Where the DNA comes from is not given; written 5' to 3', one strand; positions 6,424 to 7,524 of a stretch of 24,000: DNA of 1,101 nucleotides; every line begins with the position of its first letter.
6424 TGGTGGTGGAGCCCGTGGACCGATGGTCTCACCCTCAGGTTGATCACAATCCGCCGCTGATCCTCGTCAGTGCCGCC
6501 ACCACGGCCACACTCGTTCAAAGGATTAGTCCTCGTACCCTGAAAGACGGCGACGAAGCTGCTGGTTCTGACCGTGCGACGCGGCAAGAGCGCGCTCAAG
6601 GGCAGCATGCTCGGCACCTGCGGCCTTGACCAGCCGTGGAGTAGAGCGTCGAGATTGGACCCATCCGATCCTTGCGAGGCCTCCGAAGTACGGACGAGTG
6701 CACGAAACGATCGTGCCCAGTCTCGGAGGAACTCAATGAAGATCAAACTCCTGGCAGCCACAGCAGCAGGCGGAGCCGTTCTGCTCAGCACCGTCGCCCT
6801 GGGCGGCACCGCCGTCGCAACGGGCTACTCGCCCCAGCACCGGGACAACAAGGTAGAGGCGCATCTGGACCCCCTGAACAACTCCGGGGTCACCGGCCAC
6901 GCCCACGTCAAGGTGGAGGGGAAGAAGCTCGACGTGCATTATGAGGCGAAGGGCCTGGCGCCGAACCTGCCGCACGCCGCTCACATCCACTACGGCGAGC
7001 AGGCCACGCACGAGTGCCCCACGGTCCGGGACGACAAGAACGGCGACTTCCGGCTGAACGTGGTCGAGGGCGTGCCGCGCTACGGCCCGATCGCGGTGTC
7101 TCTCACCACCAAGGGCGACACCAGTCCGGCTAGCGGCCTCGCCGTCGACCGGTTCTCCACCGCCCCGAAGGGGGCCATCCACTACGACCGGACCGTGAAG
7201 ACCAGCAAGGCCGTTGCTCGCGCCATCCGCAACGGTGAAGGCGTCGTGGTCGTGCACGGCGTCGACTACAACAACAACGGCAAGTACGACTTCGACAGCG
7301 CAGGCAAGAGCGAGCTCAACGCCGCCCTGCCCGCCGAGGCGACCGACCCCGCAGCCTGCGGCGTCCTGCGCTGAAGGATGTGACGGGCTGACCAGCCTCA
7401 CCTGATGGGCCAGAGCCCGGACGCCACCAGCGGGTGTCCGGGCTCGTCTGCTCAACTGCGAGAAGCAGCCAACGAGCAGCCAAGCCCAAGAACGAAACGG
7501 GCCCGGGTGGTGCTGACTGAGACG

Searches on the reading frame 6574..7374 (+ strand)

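Call 9: search_protein_families(library=pfam, proteins=[window:6574-7374:+], max_evalue=0.001)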
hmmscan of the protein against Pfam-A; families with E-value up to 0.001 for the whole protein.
window:6574-7374:+ (266 aa): 1 family
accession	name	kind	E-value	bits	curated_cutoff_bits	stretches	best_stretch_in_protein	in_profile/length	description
PF07452.17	CHRD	-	0.00017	22.9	24.1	1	100-233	13-109/117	CHRD domain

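Call 30: search_protein_families(library=ncbifam, proteins=[window:6574-7374:+], max_evalue=0.00001)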
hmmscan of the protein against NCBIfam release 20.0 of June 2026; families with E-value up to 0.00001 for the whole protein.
window:6574-7374:+ (266 aa): 0 families
